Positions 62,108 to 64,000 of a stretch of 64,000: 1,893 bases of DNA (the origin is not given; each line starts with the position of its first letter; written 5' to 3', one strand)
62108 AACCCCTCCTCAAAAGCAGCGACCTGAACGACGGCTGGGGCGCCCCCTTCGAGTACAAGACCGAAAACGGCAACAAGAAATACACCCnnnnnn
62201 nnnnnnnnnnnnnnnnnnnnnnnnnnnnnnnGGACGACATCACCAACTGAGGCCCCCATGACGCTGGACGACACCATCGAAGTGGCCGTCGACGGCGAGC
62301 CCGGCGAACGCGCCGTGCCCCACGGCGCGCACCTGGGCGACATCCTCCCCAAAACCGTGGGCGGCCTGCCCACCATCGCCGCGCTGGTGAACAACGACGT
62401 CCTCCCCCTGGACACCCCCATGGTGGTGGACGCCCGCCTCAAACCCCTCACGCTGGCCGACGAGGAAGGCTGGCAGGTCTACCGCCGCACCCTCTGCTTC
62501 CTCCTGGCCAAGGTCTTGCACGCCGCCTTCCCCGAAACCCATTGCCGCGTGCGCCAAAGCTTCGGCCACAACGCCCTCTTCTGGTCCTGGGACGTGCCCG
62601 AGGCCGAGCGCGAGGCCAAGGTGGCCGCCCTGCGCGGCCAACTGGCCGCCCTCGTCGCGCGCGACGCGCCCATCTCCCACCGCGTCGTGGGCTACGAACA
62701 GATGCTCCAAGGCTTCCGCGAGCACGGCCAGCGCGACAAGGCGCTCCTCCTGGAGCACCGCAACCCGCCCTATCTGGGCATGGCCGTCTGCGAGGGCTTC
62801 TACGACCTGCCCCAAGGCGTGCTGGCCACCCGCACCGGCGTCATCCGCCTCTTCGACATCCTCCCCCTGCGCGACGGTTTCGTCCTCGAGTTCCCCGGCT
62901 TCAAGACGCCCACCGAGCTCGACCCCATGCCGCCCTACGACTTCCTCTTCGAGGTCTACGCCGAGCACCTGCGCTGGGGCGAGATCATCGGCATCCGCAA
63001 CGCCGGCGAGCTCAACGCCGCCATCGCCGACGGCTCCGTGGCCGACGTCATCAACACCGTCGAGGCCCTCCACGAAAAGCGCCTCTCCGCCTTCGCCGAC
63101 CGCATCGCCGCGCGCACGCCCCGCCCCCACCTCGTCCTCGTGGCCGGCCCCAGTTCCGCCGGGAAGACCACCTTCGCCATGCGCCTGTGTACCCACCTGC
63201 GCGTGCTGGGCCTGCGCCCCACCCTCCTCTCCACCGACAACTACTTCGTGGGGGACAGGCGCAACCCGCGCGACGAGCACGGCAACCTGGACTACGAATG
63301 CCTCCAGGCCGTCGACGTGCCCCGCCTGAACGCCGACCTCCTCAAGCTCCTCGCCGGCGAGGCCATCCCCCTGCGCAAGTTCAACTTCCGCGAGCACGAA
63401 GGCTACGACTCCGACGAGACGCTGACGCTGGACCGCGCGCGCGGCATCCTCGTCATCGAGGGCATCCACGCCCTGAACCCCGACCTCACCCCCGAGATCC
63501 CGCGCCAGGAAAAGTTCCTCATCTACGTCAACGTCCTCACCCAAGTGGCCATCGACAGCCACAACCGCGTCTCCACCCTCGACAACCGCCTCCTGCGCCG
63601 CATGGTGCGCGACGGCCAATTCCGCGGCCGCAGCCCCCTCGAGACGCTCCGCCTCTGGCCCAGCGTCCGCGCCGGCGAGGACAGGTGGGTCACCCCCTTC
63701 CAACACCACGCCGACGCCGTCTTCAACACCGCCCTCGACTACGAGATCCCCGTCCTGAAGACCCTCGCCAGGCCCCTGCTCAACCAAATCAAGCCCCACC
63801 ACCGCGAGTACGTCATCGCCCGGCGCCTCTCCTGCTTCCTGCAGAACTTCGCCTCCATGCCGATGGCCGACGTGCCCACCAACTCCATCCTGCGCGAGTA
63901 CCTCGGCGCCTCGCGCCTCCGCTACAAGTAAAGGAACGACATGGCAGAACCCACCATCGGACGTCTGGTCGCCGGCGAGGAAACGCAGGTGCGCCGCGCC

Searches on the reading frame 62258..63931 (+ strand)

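Call 33: search_protein_families(library=pfam, proteins=[window:62258-63931:+], max_evalue=0.001)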
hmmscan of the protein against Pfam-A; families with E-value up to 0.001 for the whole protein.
window:62258-63931:+ (557 aa): 3 families
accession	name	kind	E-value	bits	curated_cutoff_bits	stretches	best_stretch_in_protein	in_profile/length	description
PF00485.24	PRK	-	2e-10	41.3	22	1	295-492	4-190/196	Phosphoribulokinase / Uridine kinase family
PF13191.12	AAA_16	-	0.0002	22.3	32.6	0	276-315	9-49/167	AAA ATPase domain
PF13671.12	AAA_33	-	0.00058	20.6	27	0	292-330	1-34/143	AAA domain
